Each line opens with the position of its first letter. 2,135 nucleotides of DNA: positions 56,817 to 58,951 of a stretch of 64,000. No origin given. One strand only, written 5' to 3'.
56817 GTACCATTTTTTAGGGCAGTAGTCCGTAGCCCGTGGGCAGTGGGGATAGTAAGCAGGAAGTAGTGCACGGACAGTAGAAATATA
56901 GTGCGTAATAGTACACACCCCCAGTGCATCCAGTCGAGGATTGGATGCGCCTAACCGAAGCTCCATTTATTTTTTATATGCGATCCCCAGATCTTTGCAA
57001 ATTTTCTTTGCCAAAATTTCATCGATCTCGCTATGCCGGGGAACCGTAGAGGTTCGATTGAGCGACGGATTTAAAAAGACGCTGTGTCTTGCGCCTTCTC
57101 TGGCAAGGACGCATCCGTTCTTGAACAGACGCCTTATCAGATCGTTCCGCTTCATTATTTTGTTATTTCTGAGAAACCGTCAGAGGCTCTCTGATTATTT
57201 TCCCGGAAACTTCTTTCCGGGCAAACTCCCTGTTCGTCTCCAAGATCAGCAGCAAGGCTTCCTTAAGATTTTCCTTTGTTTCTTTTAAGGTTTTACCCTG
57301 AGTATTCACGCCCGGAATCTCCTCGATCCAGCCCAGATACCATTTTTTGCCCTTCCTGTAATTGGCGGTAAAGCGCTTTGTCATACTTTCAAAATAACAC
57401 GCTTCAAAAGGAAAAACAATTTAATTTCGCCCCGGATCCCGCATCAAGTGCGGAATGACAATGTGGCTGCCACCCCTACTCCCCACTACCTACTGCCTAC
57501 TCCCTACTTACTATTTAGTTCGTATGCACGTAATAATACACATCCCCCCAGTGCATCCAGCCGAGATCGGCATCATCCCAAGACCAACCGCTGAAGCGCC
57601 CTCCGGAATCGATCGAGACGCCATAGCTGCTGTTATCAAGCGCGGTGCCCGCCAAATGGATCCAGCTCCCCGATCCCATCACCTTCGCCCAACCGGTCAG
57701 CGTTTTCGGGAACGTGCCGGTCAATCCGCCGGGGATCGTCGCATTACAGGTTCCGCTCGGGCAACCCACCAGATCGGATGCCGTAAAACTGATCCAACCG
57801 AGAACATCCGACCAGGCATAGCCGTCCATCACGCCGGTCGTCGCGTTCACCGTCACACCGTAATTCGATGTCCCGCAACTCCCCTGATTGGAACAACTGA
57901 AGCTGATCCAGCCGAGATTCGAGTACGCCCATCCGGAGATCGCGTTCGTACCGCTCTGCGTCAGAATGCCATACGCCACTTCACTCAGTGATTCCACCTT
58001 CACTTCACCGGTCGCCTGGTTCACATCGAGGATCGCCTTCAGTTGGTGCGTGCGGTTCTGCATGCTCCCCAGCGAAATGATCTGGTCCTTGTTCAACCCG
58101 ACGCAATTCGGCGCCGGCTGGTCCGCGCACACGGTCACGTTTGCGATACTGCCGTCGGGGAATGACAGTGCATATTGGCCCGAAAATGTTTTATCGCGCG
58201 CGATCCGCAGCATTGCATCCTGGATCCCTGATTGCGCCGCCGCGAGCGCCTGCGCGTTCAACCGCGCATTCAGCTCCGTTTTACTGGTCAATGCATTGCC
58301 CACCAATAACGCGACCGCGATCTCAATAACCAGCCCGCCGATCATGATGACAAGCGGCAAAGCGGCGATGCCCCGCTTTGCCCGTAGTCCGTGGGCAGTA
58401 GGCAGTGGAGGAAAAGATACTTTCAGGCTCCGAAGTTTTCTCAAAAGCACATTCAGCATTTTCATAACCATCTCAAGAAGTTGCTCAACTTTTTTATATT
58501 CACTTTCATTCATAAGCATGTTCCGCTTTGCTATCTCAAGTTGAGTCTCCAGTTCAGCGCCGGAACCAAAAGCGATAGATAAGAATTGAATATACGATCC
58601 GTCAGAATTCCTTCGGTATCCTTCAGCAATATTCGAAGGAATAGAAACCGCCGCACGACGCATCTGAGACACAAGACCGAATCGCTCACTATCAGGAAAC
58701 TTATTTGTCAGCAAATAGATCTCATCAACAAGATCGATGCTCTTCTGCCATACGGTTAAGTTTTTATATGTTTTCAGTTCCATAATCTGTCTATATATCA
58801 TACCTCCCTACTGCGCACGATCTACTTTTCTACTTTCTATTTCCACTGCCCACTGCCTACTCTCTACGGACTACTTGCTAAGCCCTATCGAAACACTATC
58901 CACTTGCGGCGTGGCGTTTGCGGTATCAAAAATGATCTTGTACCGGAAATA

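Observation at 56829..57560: HicAB toxin-antitoxin cassette sitting between inverted element arms, with a 16-bp direct repeat and a decayed copy of the upstream gene's 3' end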

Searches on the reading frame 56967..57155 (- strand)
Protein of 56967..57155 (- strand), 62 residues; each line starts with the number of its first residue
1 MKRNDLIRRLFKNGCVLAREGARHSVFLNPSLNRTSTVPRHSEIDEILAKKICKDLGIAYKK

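Call 11: search_protein_families(library=pfam, proteins=[window:56967-57155:-], max_evalue=0.01)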
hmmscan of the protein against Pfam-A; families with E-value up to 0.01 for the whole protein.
window:56967-57155:- (62 aa): 1 family
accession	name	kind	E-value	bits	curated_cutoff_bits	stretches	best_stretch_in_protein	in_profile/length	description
PF07927.17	HicA_toxin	-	3.7e-11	43.4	27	1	4-58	2-58/58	HicA toxin of bacterial toxin-antitoxin,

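Call 12: find_encoding_contigs(protein=window:56967-57155:-, flank=10000, max_places=10)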
Protein window:56967-57155:- (62 aa): 1 contig read that carries it; 1 place shown.
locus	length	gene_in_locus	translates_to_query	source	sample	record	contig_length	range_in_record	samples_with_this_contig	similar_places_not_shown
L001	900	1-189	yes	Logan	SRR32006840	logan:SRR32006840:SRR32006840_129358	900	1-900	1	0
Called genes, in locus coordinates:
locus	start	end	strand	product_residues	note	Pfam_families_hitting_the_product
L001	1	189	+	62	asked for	PF07927:HicA_toxin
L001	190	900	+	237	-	?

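Call 57: search_protein_families(library=ncbifam, proteins=[window:56967-57155:-], max_evalue=0.01)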
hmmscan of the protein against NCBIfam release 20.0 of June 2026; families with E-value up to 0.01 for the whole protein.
window:56967-57155:- (62 aa): 0 families

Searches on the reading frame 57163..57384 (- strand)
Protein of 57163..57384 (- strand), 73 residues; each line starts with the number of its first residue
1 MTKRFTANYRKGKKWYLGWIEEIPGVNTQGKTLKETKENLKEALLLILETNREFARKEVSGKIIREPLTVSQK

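Call 11: search_protein_families(library=pfam, proteins=[window:57163-57384:-], max_evalue=0.01)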
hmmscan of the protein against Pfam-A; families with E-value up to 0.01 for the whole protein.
window:57163-57384:- (73 aa): 1 family
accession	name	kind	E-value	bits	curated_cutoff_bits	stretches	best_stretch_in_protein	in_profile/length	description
PF21748.3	UPF0150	-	3.7e-07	30.4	27.3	1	7-44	10-49/64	UPF0150-like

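Call 43: find_related_loci(query=window:57163-57384:-, collection=metagenome_contigs, flank=3000)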
Query window:57163-57384:- (73 aa) in metagenome_contigs; peptide patterns used: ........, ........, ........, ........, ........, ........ (x = any residue, [..] = any of these).
600 stretches matched a pattern (row limit reached: there are more); 299 encode a relative of the query (tblastn E <= 1e-3); the best 80 are kept; 80 distinct loci.
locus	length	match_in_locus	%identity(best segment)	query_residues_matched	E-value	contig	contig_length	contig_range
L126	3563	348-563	76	1-72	4e-34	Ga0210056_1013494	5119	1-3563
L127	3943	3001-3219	74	1-73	2e-33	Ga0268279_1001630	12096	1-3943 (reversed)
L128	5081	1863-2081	74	1-73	2e-33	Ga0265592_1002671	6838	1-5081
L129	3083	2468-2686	75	1-73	4e-33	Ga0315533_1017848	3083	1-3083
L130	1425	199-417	71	1-73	2e-33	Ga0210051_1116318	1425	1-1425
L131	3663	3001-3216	78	1-71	5e-33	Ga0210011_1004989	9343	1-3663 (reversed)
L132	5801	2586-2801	79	1-71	1e-32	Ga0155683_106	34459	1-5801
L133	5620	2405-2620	78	1-71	5e-33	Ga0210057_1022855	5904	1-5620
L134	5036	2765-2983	75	1-73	8e-33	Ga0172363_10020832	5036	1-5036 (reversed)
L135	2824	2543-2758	79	1-71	1e-32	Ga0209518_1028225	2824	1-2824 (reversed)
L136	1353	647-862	76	1-71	3e-33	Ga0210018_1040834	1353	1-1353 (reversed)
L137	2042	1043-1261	70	1-73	8e-33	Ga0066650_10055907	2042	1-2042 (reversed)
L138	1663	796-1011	78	1-71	1e-32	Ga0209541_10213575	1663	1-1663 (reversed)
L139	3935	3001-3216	78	1-71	2e-32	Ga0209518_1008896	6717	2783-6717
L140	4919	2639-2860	76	1-73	3e-32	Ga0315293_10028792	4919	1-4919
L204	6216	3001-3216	72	1-71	4e-30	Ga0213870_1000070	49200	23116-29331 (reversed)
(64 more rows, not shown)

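Call 57: search_protein_families(library=ncbifam, proteins=[window:57163-57384:-], max_evalue=0.01)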
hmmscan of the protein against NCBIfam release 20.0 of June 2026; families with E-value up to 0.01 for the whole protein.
window:57163-57384:- (73 aa): 0 families

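Call 66: find_homologous_proteins(query=L204:3558-4556:+, max_evalue=1e-60)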
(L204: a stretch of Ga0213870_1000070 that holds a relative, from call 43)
Query L204:3558-4556:+ (332 aa): 3410 proteins with E <= 1e-60 among 4800 candidates; the best 120 are listed.
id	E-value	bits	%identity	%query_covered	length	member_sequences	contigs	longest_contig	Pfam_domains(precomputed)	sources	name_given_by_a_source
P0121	2.4e-203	692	91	99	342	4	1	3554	PF00268.28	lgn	-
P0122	1.9e-202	690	91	99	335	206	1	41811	PF00268.28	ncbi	-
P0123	6.3e-201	685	89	99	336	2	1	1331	PF00268.28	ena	-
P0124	2.3e-200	683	91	95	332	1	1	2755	PF00268.28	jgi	jgi:ribonucleoside-diphosphate reductase beta chain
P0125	3.1e-198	676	90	99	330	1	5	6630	PF00268.28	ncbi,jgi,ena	-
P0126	4.3e-197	672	89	99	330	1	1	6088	PF00268.28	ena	-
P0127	1.4e-196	670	87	100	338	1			PF00268.28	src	-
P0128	6.7e-196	668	87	99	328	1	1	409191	PF00268.28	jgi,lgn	jgi:ribonucleoside-diphosphate reductase beta chain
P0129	8.6e-196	668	87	98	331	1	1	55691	PF00268.28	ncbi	-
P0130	1.0e-195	667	87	99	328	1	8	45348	PF00268.28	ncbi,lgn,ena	-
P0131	5.5e-195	665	86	99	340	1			PF00268.28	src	-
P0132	8.0e-195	665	87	98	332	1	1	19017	PF00268.28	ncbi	-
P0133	2.2e-194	663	86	98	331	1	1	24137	PF00268.28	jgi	jgi:ribonucleoside-diphosphate reductase beta chain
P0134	5.9e-194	662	86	98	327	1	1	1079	PF00268.28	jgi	jgi:ribonucleoside-diphosphate reductase beta chain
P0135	6.6e-194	661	86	98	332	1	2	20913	PF00268.28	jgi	jgi:ribonucleoside-diphosphate reductase beta chain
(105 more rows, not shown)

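Call 67: find_encoding_contigs(protein=P0122, flank=2500, max_places=3)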
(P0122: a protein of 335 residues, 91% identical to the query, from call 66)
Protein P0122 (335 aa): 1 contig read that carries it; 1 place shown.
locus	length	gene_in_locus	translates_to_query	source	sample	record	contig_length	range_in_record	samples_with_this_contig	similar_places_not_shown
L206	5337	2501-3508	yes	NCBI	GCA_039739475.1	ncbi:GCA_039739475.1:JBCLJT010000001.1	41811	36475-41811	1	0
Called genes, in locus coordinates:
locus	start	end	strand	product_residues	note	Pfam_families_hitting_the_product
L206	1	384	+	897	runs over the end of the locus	PF03477:ATP-cone, PF00317:Ribonuc_red_lgN, PF02867:Ribonuc_red_lgC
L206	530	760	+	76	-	-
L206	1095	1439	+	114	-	-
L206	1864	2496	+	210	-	-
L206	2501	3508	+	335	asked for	PF00268:Ribonuc_red_sm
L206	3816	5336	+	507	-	?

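Call 68: find_encoding_contigs(protein=P0125, flank=2500, max_places=4)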
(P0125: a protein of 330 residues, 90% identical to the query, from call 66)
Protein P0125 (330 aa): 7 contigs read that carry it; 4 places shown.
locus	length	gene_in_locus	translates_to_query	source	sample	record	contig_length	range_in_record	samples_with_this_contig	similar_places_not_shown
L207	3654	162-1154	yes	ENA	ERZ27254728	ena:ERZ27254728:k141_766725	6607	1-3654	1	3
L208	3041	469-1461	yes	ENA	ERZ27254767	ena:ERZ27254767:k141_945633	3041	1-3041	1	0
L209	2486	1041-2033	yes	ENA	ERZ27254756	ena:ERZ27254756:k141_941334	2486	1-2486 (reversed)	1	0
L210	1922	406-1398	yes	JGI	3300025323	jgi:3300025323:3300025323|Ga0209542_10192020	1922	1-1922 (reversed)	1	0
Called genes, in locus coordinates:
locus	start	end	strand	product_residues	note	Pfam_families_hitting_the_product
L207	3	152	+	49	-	?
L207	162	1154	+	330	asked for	PF00268:Ribonuc_red_sm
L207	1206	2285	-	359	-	PF04542:Sigma70_r2, PF04545:Sigma70_r4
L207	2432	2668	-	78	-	-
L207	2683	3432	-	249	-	PF01442:Apolipoprotein (faint)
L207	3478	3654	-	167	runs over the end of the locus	PF13529:Peptidase_C39_2, PF03412:Peptidase_C39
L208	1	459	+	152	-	?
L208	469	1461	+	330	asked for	PF00268:Ribonuc_red_sm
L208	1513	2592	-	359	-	PF04542:Sigma70_r2, PF04545:Sigma70_r4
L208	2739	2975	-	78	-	-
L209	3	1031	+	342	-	?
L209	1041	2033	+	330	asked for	PF00268:Ribonuc_red_sm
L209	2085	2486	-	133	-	?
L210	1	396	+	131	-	?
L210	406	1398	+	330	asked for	PF00268:Ribonuc_red_sm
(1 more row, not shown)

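Call 76: search_dna_similar(query=window:57163-57384:-, collection=phages, mode=protein, max_rows=8)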
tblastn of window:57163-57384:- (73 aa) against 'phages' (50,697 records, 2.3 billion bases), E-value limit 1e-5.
No match.

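Call 77: search_dna_similar(query=window:57163-57384:-, collection=plasmids, mode=protein, max_rows=8)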
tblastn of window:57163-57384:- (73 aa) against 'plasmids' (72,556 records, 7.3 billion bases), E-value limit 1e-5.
Records with a match: 1; places in all: 1; records where one place covers at least 80% of the query: 1.
Best place of each record, by identity: <60% 1.
By first word of the organism name: Gemmatirosa 1.
By predicted mobility (MOB-suite, as given by PLSDB): non-mobilizable 1.
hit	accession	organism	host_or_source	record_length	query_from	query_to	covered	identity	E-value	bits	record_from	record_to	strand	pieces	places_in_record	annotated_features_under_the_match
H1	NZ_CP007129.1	Gemmatirosa kalamazoonensis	-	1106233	1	71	97%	48.6%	8e-8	54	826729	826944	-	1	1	record has no annotation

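Call 78: find_related_loci(query=window:57163-57384:-, collection=viral_contigs, flank=3000)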
Query window:57163-57384:- (73 aa) in viral_contigs; peptide patterns used: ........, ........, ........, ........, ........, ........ (x = any residue, [..] = any of these).
16 stretches matched a pattern, but none encodes a relative of the query by tblastn (E <= 1e-3).

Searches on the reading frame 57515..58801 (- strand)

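Call 11: search_protein_families(library=pfam, proteins=[window:57515-58801:-], max_evalue=0.01)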
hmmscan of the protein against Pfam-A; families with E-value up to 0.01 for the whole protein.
window:57515-58801:- (428 aa): 2 families
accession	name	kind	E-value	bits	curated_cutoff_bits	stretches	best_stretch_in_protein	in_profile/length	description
PF05635.17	23S_rRNA_IVP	-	1.1e-38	132.1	33.8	1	13-117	1-105/106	23S rRNA-intervening sequence protein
PF22296.2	bAvd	-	9.6e-07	29.7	40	1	18-122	4-106/107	bAvd-like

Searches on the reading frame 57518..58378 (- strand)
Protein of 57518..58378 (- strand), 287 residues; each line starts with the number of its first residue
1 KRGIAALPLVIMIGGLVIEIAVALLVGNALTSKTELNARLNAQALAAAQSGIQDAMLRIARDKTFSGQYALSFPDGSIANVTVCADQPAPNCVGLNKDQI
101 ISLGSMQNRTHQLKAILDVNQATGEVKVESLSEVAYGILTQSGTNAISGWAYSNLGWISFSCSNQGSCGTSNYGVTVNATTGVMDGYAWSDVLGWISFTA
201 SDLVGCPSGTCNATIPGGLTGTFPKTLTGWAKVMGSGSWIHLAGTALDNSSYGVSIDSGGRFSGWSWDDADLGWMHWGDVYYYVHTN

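Call 15: find_homologous_proteins(query=window:57518-58378:-)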
Query seq(287 aa) (287 aa): 723 proteins with E <= 0.001 among 2640 candidates; the best 120 are listed.
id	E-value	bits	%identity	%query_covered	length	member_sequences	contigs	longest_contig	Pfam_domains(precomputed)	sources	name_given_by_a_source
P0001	1.1e-187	640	100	100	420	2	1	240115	PF22296.3,PF05635.18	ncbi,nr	ncbi:four helix bundle protein [Patescibacteria group bacterium]|nr:four helix bundle protein [Pates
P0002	2.2e-109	383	60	100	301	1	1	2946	-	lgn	-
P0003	2.4e-102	360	57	100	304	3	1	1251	-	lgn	-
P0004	2.5e-102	360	57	100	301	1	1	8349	-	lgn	-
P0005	5.0e-99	349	56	100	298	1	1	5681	-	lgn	-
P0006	2.5e-96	340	53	100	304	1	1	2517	-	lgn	-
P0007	1.5e-45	174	56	49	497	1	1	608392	PF00041.28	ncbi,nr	ncbi:MAG: fibronectin type III domain-containing protein [Candidatus Harrisonbacteria bacterium]|nr:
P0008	5.4e-44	169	60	46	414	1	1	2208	-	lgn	-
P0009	7.9e-44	168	61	46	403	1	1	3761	-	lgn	-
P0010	9.0e-44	168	54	51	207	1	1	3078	-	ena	-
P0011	6.6e-42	162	58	47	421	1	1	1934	-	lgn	-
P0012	4.3e-41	159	60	46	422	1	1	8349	-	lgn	-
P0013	1.3e-40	158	59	46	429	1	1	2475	-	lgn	-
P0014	2.9e-40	156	60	46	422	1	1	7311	-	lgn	-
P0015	3.7e-40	156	59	45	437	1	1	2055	PF07963.18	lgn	-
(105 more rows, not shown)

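Call 17: find_encoding_contigs(protein=P0004, flank=10000, max_places=4)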
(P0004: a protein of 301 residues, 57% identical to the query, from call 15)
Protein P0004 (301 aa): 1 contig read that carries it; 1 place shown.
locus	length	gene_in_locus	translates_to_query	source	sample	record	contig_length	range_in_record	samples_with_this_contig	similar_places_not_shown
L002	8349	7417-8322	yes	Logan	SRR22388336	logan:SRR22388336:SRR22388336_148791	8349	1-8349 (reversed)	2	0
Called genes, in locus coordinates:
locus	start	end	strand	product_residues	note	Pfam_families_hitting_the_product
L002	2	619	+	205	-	?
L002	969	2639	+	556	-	PF05157:MshEN, PF00437:T2SSE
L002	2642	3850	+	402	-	PF28597:T2SSF_N (weak), PF00482:T2SSF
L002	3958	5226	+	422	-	-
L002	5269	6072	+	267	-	PF07484:Collar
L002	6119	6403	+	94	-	-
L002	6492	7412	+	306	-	-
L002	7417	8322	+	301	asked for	-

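Call 18: find_encoding_contigs(protein=P0005, flank=10000, max_places=4)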
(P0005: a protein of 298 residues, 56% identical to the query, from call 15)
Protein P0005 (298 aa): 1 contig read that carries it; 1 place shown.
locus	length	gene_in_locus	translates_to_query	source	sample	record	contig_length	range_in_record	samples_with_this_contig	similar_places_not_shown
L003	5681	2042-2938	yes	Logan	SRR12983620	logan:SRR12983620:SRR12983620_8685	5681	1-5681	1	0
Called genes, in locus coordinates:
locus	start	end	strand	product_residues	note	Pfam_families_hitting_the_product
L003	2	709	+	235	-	?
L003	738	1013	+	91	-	-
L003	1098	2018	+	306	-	-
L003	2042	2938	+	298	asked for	-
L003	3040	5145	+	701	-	PF26209:Phage_phiTE_241_C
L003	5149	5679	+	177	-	?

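Call 21: find_encoding_contigs(protein=P0002, flank=10000, max_places=4)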
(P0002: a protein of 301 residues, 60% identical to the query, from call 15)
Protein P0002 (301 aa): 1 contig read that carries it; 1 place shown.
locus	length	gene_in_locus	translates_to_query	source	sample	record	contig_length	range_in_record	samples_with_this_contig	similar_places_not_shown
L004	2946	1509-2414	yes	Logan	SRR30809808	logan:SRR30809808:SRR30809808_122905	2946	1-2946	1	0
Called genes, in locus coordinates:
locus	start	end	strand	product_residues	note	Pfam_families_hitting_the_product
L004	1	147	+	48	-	?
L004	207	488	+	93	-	-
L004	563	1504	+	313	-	-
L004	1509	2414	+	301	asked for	-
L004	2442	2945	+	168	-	?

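Call 22: find_encoding_contigs(protein=P0006, flank=10000, max_places=4)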
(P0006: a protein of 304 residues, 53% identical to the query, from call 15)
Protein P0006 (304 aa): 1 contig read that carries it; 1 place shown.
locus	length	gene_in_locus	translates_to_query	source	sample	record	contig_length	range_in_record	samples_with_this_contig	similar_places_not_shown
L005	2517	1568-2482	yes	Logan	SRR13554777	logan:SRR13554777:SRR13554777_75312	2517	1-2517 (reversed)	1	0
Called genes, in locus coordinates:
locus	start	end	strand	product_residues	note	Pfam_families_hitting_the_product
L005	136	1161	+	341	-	-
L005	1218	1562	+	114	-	PF05635:23S_rRNA_IVP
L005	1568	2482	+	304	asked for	-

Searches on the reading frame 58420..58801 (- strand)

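Call 57: search_protein_families(library=ncbifam, proteins=[window:58420-58801:-], max_evalue=0.01)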
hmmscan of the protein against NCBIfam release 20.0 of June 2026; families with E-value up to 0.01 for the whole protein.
window:58420-58801:- (127 aa): 4 families
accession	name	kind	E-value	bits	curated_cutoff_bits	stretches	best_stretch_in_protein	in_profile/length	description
NF008911.0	PRK12275.1-2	subfamily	6.3e-41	139.6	137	1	10-124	2-116/118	hypothetical protein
TIGR02436.1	TIGR02436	subfamily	5.5e-38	129.5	24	1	17-123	1-108/109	four helix bundle protein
NF008912.0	PRK12275.1-6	subfamily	3e-26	91.8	124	1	11-124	2-112/117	hypothetical protein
NF033474.1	DivGenRetAVD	equivalog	1.1e-06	28.9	80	1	15-118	1-101/104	diversity-generating retroelement protein Avd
